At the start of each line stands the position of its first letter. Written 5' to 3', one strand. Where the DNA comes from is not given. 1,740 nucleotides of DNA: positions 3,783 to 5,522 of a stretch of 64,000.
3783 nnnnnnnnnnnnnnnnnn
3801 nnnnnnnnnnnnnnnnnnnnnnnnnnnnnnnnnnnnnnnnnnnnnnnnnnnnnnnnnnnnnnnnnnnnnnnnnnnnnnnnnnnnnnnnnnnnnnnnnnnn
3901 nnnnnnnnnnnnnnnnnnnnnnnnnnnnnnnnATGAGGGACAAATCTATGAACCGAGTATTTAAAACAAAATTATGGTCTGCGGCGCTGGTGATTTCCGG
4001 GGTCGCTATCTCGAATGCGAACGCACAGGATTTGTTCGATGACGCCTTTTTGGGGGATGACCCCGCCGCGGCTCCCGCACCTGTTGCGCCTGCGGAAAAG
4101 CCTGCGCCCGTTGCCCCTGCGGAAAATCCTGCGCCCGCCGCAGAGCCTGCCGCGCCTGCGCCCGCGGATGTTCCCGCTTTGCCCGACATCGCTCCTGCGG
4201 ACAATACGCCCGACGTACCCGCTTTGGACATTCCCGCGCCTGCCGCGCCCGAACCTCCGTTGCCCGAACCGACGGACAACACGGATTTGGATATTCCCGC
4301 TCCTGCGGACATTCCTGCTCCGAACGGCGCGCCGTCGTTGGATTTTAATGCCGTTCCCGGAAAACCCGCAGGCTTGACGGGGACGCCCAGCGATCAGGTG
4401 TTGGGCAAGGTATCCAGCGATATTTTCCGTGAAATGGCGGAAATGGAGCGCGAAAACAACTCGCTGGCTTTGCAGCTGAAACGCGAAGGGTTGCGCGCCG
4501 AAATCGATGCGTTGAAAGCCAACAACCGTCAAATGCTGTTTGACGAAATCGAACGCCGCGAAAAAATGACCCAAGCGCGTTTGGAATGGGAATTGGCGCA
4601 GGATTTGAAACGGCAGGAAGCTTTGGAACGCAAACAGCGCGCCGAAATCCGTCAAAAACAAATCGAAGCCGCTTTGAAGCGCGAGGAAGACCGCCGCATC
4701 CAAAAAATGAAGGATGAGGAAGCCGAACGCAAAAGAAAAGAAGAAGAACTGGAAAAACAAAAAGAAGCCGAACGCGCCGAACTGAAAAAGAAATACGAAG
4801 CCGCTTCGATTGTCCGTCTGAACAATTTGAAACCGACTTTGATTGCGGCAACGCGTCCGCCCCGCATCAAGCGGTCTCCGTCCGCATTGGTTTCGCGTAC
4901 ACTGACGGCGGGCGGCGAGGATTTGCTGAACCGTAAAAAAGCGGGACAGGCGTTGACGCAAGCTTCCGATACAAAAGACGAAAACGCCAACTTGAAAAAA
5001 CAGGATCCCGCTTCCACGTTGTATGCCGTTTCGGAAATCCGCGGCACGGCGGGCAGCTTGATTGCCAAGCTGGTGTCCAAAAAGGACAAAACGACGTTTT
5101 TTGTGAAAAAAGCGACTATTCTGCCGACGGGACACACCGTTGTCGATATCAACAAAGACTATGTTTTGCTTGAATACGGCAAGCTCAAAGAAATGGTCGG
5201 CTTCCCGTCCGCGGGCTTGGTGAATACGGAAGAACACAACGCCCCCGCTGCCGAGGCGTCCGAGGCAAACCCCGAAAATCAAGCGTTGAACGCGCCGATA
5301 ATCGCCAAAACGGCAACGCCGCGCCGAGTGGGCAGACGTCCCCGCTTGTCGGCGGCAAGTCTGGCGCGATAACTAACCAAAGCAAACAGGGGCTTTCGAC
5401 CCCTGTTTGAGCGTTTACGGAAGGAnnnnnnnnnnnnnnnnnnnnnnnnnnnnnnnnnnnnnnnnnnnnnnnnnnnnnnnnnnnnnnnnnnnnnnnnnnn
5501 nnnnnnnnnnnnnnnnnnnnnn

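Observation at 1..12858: Type IVb (Tcp/Bfp/R64-thin-pilus-like) pilus assembly cluster in core chromosomal context, with no major pilin or prepilin peptidase visible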

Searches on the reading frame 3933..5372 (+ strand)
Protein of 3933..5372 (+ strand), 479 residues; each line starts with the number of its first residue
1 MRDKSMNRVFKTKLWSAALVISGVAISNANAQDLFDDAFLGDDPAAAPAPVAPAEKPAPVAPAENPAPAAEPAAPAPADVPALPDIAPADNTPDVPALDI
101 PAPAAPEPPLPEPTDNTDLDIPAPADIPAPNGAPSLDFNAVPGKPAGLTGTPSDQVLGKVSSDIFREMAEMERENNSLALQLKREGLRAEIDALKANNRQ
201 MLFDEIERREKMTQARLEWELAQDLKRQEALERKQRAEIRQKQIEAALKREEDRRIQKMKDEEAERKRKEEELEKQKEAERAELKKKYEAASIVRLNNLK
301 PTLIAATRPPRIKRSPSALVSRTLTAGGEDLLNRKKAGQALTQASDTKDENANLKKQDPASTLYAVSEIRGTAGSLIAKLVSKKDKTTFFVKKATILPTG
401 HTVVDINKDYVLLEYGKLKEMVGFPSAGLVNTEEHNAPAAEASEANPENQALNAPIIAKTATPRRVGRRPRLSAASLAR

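Call 5: search_protein_families(library=pfam, proteins=[window:3933-5372:+], max_evalue=0.1)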
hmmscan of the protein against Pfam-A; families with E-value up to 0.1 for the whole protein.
window:3933-5372:+ (479 aa): 0 families

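Call 6: search_protein_families(library=ncbifam, proteins=[window:3933-5372:+], max_evalue=0.1)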
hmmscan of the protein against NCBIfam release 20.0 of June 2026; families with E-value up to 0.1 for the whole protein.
window:3933-5372:+ (479 aa): 1 family
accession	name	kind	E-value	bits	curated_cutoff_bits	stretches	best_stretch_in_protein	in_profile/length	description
TIGR03021.1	pilP_fam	equivalog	0.0026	18.8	34.65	1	341-413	50-118/119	type IV pilus biogenesis protein PilP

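Call 37: search_protein_families(library=ncbifam, proteins=[window:3933-5372:+], max_evalue=1)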
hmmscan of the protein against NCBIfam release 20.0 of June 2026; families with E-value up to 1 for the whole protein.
window:3933-5372:+ (479 aa): 2 families
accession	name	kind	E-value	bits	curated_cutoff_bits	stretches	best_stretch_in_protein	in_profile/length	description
TIGR03021.1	pilP_fam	equivalog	0.0026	18.8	34.65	1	341-413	50-118/119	type IV pilus biogenesis protein PilP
NF045780.1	TrlF_fam_ATP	equivalog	0.22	10.1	350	1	182-354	567-770/944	TrlF family AAA-like ATPase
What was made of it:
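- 3933..5372 (+): g4: secreted Pro/Ala-rich, coiled-coil protein in the PilP position. Its C-terminus matches TIGR03021 PilP only weakly (E 0.0026, below cutoff; calls 6, 37).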
